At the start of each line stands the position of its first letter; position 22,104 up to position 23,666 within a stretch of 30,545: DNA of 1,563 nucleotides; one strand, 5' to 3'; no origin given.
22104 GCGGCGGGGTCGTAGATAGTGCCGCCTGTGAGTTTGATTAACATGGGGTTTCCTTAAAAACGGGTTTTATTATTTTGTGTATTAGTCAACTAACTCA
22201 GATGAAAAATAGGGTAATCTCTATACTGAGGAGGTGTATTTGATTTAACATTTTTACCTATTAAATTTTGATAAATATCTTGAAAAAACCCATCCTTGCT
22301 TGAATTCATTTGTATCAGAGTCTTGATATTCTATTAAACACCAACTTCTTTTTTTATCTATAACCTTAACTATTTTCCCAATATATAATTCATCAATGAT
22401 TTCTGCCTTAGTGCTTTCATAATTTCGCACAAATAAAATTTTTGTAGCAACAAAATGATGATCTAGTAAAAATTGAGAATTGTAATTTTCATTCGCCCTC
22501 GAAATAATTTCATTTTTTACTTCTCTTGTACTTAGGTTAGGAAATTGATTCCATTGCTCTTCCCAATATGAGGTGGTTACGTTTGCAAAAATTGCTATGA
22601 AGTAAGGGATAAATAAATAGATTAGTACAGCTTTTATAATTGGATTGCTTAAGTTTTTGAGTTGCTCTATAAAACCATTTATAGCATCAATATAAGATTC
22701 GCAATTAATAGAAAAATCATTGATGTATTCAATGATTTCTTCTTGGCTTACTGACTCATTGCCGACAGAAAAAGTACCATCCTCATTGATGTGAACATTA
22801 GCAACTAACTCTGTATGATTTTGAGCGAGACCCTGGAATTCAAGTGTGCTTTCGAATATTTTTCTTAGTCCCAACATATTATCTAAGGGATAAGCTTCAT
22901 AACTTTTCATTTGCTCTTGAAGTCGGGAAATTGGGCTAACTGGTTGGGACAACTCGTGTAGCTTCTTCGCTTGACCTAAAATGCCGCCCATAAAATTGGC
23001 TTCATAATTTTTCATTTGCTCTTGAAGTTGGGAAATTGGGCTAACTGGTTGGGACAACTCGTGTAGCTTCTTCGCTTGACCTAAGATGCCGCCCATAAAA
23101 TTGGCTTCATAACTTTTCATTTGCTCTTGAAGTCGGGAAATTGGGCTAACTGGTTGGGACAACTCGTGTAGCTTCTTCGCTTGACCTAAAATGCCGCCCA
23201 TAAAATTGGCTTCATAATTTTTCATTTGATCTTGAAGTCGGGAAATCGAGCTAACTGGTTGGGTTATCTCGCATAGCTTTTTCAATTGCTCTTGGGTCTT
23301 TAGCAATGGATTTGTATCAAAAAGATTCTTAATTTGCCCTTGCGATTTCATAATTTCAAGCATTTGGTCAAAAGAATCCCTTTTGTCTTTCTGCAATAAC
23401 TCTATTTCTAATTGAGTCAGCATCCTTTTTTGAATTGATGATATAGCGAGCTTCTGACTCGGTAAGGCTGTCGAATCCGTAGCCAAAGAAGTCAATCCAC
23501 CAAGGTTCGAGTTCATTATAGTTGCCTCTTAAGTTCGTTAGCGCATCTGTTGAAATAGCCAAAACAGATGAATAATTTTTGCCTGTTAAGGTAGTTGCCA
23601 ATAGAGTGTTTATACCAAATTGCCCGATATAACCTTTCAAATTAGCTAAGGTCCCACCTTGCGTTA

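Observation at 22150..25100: Low-GC four-gene insert splitting an fhcB-like/fhcA-like gene pair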

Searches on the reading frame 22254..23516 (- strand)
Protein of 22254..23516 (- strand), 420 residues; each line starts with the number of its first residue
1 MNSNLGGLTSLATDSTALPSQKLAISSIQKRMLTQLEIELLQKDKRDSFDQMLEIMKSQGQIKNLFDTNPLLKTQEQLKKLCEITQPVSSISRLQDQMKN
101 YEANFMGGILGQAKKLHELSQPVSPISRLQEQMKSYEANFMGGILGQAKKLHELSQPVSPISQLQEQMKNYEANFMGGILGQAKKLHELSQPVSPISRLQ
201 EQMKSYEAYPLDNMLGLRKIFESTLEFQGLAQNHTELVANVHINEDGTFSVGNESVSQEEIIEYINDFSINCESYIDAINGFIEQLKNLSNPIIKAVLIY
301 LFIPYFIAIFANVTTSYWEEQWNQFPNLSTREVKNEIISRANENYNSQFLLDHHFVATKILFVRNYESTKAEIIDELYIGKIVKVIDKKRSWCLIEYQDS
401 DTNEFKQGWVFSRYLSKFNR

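Call 4: search_protein_families(library=pfam, proteins=[window:22254-23516:-], max_evalue=0.01)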
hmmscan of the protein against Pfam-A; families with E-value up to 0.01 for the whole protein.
window:22254-23516:- (420 aa): 3 families
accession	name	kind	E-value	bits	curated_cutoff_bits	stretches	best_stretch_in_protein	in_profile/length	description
PF08239.17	SH3_3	-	1.3e-08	35.3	27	1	361-416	3-54/54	Bacterial SH3 domain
PF12632.12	Vezatin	-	0.00046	20.2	22.3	0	187-208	89-110/282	Mysoin-binding motif of peroxisomes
PF16612.10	RGS12_usC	-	0.0083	16.9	28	0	92-134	38-76/146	C-terminal unstructured region of RGS12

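Call 5: search_protein_families(library=ncbifam, proteins=[window:22254-23516:-], max_evalue=0.01)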
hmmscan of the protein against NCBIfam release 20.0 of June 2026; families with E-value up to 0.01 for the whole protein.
window:22254-23516:- (420 aa): 1 family
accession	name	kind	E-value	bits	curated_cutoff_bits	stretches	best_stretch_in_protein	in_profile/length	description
NF043004.1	CjTranTraC_Agrob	equivalog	0.0066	17.1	120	0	90-103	11-24/98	conjugal transfer protein TraC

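Call 6: search_protein_families(library=padloc, proteins=[window:22254-23516:-], max_evalue=0.1)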
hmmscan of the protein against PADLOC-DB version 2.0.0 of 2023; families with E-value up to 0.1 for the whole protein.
window:22254-23516:- (420 aa): 0 families

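Call 18: find_homologous_proteins(query=window:22254-23363:-, max_evalue=0.01)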
Query window:22254-23363:- (369 aa): 12 proteins with E <= 0.01 among 949 candidates.
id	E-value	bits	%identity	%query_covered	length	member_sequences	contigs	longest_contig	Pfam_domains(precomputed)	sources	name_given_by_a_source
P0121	2.8e-209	712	92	80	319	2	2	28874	PF08239.18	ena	-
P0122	4.9e-209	712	92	80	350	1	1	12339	PF08239.18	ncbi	-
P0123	1.4e-132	460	66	84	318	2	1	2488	PF08239.18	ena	-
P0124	2.0e-125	437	67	84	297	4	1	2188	PF08239.18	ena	-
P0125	2.5e-120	420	88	57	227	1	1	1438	PF08239.18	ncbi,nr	ncbi:MAG: SH3 domain-containing protein [Ignavibacteria bacterium]|nr:SH3 domain-containing protein 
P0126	1.6e-48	184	35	98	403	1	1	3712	PF08239.18,PF23227.2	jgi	jgi:hypothetical protein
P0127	3.5e-48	183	46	60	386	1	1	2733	PF08239.18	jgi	-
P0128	1.3e-47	181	44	67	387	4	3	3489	PF28520.1,PF08239.18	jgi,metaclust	metaclust:\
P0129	8.6e-46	175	42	72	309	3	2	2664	PF08239.18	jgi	jgi:hypothetical protein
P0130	2.7e-37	147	34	85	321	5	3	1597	PF08239.18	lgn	-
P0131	3.3e-29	120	31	63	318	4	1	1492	PF08239.18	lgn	-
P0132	1.4e-25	108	31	63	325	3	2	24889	-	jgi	jgi:hypothetical protein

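Call 19: find_encoding_contigs(protein=P0121, flank=8000, max_places=3)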
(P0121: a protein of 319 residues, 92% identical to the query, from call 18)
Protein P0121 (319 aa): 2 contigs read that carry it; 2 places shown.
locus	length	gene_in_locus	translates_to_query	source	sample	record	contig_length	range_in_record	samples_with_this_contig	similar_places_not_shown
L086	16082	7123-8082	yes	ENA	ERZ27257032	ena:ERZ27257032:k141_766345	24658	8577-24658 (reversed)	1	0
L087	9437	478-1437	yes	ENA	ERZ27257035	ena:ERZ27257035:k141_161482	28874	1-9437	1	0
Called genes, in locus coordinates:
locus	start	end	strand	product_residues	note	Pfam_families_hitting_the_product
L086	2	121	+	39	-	?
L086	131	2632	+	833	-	PF00989:PAS (weak), PF08448:PAS_4 (weak), PF07228:SpoIIE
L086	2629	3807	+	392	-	PF01740:STAS, PF13466:STAS_2, PF12974:Phosphonate-bd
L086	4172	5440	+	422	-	-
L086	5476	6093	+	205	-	PF05685:Uma2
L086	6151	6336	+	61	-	-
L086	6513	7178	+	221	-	-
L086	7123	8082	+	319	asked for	PF08239:SH3_3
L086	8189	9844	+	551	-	PF07969:Amidohydro_3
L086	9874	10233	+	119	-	-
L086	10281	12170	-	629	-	PF00672:HAMP, PF00211:Guanylate_cyc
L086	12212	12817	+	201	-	-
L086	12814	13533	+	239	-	-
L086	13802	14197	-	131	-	-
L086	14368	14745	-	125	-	PF03259:Robl_LC7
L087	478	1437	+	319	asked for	PF08239:SH3_3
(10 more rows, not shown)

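Call 20: find_encoding_contigs(protein=P0122, flank=8000, max_places=3)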
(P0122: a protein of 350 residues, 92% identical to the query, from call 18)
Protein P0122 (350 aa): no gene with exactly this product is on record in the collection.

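Call 21: find_encoding_contigs(protein=P0123, flank=8000, max_places=3)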
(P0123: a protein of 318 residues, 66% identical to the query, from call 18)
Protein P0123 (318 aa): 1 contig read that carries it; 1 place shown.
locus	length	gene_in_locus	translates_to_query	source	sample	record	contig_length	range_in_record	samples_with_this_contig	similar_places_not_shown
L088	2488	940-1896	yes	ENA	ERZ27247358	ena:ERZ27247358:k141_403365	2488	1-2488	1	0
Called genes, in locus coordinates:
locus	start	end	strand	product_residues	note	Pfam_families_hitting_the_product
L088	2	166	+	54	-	?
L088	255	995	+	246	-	-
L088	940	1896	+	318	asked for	PF08239:SH3_3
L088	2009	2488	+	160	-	?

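Call 33: find_encoding_contigs(protein=P0132, flank=6000, max_places=2)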
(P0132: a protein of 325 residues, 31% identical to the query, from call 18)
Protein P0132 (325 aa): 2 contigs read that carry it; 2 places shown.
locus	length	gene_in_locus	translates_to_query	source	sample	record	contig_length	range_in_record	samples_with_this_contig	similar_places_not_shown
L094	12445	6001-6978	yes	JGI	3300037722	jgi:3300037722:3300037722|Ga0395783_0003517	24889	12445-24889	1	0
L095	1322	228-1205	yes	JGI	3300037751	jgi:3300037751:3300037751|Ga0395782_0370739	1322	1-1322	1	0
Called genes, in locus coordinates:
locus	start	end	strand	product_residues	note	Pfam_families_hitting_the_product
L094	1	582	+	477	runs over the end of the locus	PF00512:HisKA, PF02518:HATPase_c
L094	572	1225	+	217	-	PF00072:Response_reg, PF24038:DUF7347, PF01022:HTH_5 (weak)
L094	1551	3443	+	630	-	PF14522:Cytochrome_C7 (faint), PF14537:Cytochrom_c3_2 (faint), PF09699:Paired_CXXCH_1 (weak)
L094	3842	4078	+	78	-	PF01769:MgtE (weak)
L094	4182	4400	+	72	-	-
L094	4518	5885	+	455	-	PF27235:AF_1680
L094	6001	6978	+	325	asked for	-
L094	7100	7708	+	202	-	PF08682:DUF1780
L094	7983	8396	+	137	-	PF03682:UPF0158 (weak)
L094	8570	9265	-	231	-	PF04028:DUF374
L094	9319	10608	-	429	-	PF08323:Glyco_transf_5 (faint), PF20706:GT4-conflict (weak), PF13439:Glyco_transf_4, PF13579:Glyco_trans_4_4, PF00534:Glycos_transf_1, PF13692:Glyco_trans_1_4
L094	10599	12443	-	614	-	?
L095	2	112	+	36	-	?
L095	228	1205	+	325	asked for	-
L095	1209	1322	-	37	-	?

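Call 54: predict_structure(alignment_id=A2)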
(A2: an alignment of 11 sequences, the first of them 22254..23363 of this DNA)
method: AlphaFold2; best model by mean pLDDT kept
length: 369 residues; sequences in the alignment: 11
mean_pLDDT: 57.5   pTM: 0.34
mean pLDDT of the five models: 57.5, 57.4, 50.0, 49.6, 48.9
residues with pLDDT >= 90: 37; 70-90: 95; 50-70: 72; < 50: 165
segments of 3 or more residues with pLDDT < 50: 1-164
pLDDT, mean of each block of 10 residues (from residue 1): 31 35 37 37 36 27 25 32 36 33 31 33 32 33 38 34 50 62 70 84 84 70 65 80 84 70 62 71 66 63 84 91 88 92 91 92 80
secondary structure, 60 per line:
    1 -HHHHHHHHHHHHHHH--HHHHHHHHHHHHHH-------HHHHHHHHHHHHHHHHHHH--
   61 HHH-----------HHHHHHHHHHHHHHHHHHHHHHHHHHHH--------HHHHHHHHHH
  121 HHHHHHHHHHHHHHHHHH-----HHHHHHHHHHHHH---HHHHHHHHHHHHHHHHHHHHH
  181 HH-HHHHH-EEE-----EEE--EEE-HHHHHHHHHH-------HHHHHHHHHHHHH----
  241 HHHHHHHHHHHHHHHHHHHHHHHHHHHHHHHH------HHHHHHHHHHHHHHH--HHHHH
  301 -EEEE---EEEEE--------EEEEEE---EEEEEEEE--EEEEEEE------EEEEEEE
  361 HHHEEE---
elements in order: H2-16 H19-32 H40-58 H75-102 H111-138 H144-156 H160-182 H184-188 E190-192 E198-200 E203-205 H207-216 H224-236 H241-272 H279-293 H296-300 E302-305 E309-313 E322-327 E331-338 E341-347 E354-360 E364-366

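Call 67: fold_search(model_id=the predicted structure, library=pdb)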
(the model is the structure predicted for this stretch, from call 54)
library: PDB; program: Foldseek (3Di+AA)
matches with E <= 10: 1222; with E <= 0.001: 0
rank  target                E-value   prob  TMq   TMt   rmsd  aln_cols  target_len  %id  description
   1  9a7d_A                1.2e-03  1.00  0.17  0.12   5.4        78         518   28  Integrative model of YRVJ-YACD by crosslinking MS and deep learning (released 2024-09-18)
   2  9ovi_A                1.6e-03  1.00  0.15  0.75   2.0        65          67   23  Crystal Structure of SH3-like_bac-type domain (79-145) of Conserved domain protein GBAA_2967 from Bacillus anthracis A (released 2025-06-11)
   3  1v1c_MODEL_1_A        3.2e-03  1.00  0.13  0.57   6.2        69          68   26  Solution Structure of the SH3 domain of Obscurin (released 2005-04-14)
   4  7pvq_A                4.0e-03  1.00  0.11  0.59   6.4        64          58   23  Crystal structure of the Abl SH3 domain V73E-A74S-S75R-G76T-D77E-G92N-Y93N-N94T-H95E mutant in the space group P21221 (released 2022-09-14)
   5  4krt_B                4.3e-03  1.00  0.16  0.17   2.2        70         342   21  X-ray structure of endolysin from clostridium perfringens phage phiSM101 (released 2014-04-02)
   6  4r0k_B                4.8e-03  1.00  0.16  0.19   1.8        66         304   18  Crystal structure of a putative dipeptidyl-peptidase VI (BT_1314) from Bacteroides thetaiotaomicron VPI-5482 at 1.75 A (released 2014-08-20)
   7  4r0k_A                6.4e-03  1.00  0.16  0.19   1.8        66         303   18  Crystal structure of a putative dipeptidyl-peptidase VI (BT_1314) from Bacteroides thetaiotaomicron VPI-5482 at 1.75 A (released 2014-08-20)
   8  5np2_B                7.3e-03  1.00  0.11  0.56   6.9        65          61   18  Abl1 SH3 pTyr89/134 (released 2018-05-16)
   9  7pvs_B                7.7e-03  1.00  0.11  0.58   6.7        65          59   25  Crystal structure of the Abl SH3 domain V73E-A74S-S75R-G76T-D77E-G92N-Y93N-N94T-H95E mutant in presence of PEG 200 (released 2022-09-14)
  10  1m27_C                7.7e-03  1.00  0.12  0.58   7.1        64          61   12  Crystal structure of SAP/FynSH3/SLAM ternary complex (released 2003-05-06)
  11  4j9d_E                9.7e-03  1.00  0.11  0.57   6.8        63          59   19  Crystal structure of the N114A mutant of the Abl-SH3 domain complexed with the high affinity peptide P0 (released 2014-01-29)
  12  9a4o_B                9.7e-03  0.96  0.17  0.12  53.7       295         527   10  Integrative model of IF2-TAGH by crosslinking MS and deep learning (released 2024-09-18)
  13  4j9g_A                1.0e-02  1.00  0.11  0.60   6.8        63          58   19  Crystal structure of the ABL-SH3 domain complexed with the designed high-affinity peptide ligand P7 at pH7 (released 2014-01-29)
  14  8wff                  1.0e-02  0.99  0.11  0.56   7.1        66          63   20  The Crystal Structure of LYN from Biortus. (released 2023-11-22)
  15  1z9z_A                1.0e-02  0.99  0.10  0.51   6.5        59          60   20  Crystal structure of yeast sla1 SH3 domain 3 (released 2006-04-25)
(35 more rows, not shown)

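Call 83: search_protein_families(library=phrogs, proteins=[window:22254-23363:-], max_evalue=0.01)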
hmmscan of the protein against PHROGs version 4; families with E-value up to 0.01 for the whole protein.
window:22254-23363:- (369 aa): 3 families
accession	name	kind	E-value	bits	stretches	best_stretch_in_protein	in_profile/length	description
phrog_23259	-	unknown function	1.7e-08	35.4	1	245-367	135-255/256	-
phrog_20801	-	unknown function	7.9e-06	27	0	26-57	26-57/75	-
phrog_27412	-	unknown function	0.00085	20.5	0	36-69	13-46/94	-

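Call 84: search_protein_families(library=pfam, proteins=[P0126, P0128], max_evalue=0.01)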
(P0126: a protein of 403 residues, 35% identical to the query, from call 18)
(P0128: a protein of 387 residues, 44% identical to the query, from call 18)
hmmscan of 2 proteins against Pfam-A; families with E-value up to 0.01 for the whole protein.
P0126 (403 aa): 2 families
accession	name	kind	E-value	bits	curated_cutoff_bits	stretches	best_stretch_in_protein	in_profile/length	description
PF08239.17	SH3_3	-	5.5e-10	39.7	27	1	343-399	2-54/54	Bacterial SH3 domain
PF24815.1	HMG_WDHD1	-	0.00014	22.2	51.6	0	50-65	29-44/51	WDHD1 HMG box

P0128 (387 aa): 2 families
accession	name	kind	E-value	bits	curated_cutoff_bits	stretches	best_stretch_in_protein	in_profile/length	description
PF08239.17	SH3_3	-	3.3e-06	27.6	27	1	328-383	3-54/54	Bacterial SH3 domain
PF13419.12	HAD_2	-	0.0018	18.8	23.8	0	112-159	18-65/178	Haloacid dehalogenase-like hydrolase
